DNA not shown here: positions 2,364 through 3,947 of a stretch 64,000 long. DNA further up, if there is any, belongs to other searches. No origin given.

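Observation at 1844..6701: Compact orphan biosynthetic cluster: radical SAM + PGM1-like ATP-grasp ligase + nucleotidyltransferase // methyltransferase + MFS exporter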

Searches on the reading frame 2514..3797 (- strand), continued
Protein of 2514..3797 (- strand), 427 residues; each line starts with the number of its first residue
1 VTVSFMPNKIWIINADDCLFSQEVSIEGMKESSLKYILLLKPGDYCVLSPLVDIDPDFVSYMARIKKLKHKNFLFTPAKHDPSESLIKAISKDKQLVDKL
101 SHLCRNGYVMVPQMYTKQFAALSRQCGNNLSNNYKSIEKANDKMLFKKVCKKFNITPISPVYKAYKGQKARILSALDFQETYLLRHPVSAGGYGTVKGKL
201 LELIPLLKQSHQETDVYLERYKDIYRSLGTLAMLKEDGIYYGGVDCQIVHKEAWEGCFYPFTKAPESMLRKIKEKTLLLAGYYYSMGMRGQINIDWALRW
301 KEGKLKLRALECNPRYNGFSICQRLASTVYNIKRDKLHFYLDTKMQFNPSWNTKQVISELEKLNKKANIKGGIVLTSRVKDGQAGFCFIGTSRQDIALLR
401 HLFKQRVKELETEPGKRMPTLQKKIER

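Call 63: search_solved_structures(query=A3, max_evalue=10, show_alignments=1)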
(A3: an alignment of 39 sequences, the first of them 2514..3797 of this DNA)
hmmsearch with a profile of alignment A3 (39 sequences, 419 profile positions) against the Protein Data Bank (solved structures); distinct sequences matched with E-value up to 10: 83 (the best 60 are shown).
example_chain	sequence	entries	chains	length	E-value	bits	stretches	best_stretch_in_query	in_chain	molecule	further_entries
8ynd_A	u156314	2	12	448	2.4e-44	155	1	1-414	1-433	ATP-grasp peptide ligase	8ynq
3wvq_A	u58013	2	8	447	5.5e-30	107.7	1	32-416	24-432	PGM1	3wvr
8yi6_A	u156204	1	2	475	1.6e-27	99.6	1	44-397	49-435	L-propargylglycine--L-glutamate ligase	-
7r8p_A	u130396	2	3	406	2.4e-12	49.6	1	196-367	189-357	ATP-grasp domain-containing protein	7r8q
5dot_A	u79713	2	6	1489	1.1e-08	37.5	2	150-325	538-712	Carbamoyl-phosphate synthase [ammonia], mitochondrial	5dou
6uel_A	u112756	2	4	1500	1.1e-08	37.5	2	150-325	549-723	Carbamoyl-phosphate synthase [ammonia], mitochondrial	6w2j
3df7_A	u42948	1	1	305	4.1e-08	35.7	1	241-323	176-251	Putative ATP-grasp superfamily protein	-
2yw2_A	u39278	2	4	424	5.6e-07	31.9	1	146-247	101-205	Phosphoribosylamine--glycine ligase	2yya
1ulz_A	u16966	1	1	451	1.9e-06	30.2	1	114-240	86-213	pyruvate carboxylase n-terminal domain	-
3n6r_A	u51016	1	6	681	1.9e-06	30.2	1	139-327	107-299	Propionyl-CoA carboxylase, alpha subunit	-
4dim_A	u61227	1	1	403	2e-06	30.1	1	137-320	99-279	Phosphoribosylglycinamide synthetase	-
9eb7_A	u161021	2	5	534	2.1e-06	30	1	116-329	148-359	Biotin carboxylase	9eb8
2qf7_A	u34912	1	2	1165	4.5e-06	28.9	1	114-331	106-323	Pyruvate carboxylase protein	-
3tw6_A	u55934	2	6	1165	4.5e-06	28.9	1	114-331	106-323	Pyruvate carboxylase protein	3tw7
8j4z_E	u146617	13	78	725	1.4e-05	27.3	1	117-328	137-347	Methylcrotonoyl-CoA carboxylase subunit alpha, mitochondrial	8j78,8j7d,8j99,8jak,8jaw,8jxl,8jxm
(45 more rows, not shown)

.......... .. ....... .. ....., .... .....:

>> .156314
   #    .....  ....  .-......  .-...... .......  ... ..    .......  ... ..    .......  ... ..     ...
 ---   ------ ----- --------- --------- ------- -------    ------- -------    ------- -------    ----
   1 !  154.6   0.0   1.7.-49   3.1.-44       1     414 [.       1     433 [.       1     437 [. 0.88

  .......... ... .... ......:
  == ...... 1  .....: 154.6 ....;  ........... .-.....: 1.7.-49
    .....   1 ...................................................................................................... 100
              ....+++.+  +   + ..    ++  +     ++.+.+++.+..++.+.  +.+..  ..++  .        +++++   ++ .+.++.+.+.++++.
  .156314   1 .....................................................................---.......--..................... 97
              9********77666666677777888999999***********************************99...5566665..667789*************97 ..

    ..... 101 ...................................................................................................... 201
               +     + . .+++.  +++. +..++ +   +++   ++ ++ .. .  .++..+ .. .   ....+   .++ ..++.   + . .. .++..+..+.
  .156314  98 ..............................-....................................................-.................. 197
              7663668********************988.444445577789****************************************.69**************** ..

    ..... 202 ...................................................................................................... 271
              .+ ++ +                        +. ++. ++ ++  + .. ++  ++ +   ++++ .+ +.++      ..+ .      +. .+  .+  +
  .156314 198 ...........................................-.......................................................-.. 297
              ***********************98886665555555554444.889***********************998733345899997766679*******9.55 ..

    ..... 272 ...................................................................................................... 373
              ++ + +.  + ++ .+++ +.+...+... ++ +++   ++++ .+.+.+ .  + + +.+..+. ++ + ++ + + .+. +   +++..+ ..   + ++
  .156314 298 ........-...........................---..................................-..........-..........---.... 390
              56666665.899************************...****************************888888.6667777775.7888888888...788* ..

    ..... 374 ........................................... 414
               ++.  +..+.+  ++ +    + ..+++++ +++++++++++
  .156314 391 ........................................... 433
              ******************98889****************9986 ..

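Call 64: search_protein_families(library=pfam, alignment_id=A3, max_evalue=0.01)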
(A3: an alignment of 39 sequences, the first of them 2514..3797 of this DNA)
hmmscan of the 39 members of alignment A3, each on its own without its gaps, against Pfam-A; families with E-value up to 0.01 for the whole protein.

A. member 1, window:2514-3797:- (427 aa): 1 family
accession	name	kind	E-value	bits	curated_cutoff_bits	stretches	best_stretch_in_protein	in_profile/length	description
PF18604.6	PreAtp-grasp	-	1.1e-05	26.4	27.5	1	37-127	5-93/94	Pre ATP-grasp domain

B. families by the number of members that match (of 39 scanned): 10 families
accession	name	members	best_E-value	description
PF18604.6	PreAtp-grasp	31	5.2e-16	Pre ATP-grasp domain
PF02655.19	ATP-grasp_3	5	1.8e-09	ATP-grasp domain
PF01071.24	GARS_A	3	0.0015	Phosphoribosylglycinamide synthetase, ATP-grasp (A) domain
PF02222.28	ATP-grasp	2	7.3e-07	ATP-grasp domain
PF18105.7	PGM1_C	2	3.5e-05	PGM1 C-terminal domain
PF14397.11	ATPgrasp_ST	2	9.3e-05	Sugar-transfer associated ATP-grasp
PF14398.11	ATPgrasp_YheCD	1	0.00054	YheC/D like ATP-grasp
PF11379.13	DUF3182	1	0.0011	Protein of unknown function (DUF3182)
PF02786.22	CPSase_L_D2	1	0.0029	Carbamoyl-phosphate synthase L chain, ATP binding domain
PF03133.20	TTL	1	0.0084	Tubulin-tyrosine ligase family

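Call 69: search_protein_families(library=pfam, proteins=[L027:6488-7372:+, L027:7364-8293:-, L027:9338-10492:+, L027:10581-11222:-, L025:6716-8272:+, L025:9617-10768:+, L025:10862-11971:+, L039:9623-10780:+, L039:10719-11750:+, L039:6575-7822:-], max_evalue=0.001)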
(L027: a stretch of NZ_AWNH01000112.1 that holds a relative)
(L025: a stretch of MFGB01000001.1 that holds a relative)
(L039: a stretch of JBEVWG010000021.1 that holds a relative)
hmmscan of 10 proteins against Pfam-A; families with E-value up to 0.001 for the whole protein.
L027:6488-7372:+ (294 aa): 2 families
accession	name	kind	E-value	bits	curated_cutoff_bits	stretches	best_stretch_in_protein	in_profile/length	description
PF00759.25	Glyco_hydro_9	-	5.5e-06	26.4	27.7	1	88-237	2-115/444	Glycosyl hydrolase family 9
PF02927.20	CelD_N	-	2.8e-05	25.2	24.6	1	10-75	29-85/86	Cellulase N-terminal ig-like domain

L027:7364-8293:- (309 aa): 1 family
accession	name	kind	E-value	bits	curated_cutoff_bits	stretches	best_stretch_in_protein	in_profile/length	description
PF01112.23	Asparaginase_2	-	7.3e-98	327.9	27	1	6-300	2-300/309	Asparaginase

L027:9338-10492:+ (384 aa): 0 families

L027:10581-11222:- (213 aa): 1 family
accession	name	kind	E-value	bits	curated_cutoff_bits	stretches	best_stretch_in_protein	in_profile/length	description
PF09335.16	VTT_dom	-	5.3e-15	56.4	33.9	1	61-179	1-122/123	VTT domain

L025:6716-8272:+ (518 aa): 5 families
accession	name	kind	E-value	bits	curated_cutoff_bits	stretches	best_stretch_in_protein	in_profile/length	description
PF09334.17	tRNA-synt_1g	-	1e-95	321.2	20.1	2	138-360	162-390/391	tRNA synthetases class I (M)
PF00133.28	tRNA-synt_1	-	3.2e-30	105.7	22.7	2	4-217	23-244/414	tRNA synthetases class I (I, L, M and V)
PF01406.26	tRNA-synt_1e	-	3.5e-15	56.6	27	2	15-123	19-126/301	tRNA synthetases class I (C) catalytic domain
PF08264.19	Anticodon_1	-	2.7e-07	31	25.1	1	404-484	18-99/148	Anticodon-binding domain of tRNA ligase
PF19303.5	Anticodon_3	-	1.9e-05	25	23.5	1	425-512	48-132/152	Anticodon binding domain of methionyl tRNA ligase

L025:9617-10768:+ (383 aa): 0 families

L025:10862-11971:+ (369 aa): 4 families
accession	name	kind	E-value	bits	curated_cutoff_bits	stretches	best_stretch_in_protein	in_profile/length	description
PF01546.33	Peptidase_M20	-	3.1e-24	86.5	24.6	1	73-360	2-205/206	Peptidase family M20/M25/M40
PF07687.19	M20_dimer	-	1.3e-14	54.4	21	1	173-270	2-99/107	Peptidase dimerisation domain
PF04389.22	Peptidase_M28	-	2.4e-05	24.6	21.3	1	60-139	3-69/193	Peptidase family M28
PF05343.19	Peptidase_M42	-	0.00014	21.5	23.2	0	93-139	124-169/292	M42 glutamyl aminopeptidase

L039:9623-10780:+ (385 aa): 0 families

L039:10719-11750:+ (343 aa): 1 family
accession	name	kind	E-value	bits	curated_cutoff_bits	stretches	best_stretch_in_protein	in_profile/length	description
PF01112.23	Asparaginase_2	-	1.1e-103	347.1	27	1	39-338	3-303/309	Asparaginase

L039:6575-7822:- (415 aa): 1 family
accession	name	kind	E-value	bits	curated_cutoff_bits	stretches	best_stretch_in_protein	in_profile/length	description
PF00291.31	PALP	-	6.3e-40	137.8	35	1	70-392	6-295/295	Pyridoxal-phosphate dependent enzyme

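Call 91: search_protein_families(library=pfam, proteins=[L001:7326-7907:+], max_evalue=0.001)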
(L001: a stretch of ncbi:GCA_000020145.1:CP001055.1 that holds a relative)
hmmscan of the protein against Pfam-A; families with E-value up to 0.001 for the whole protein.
L001:7326-7907:+ (193 aa): 0 families
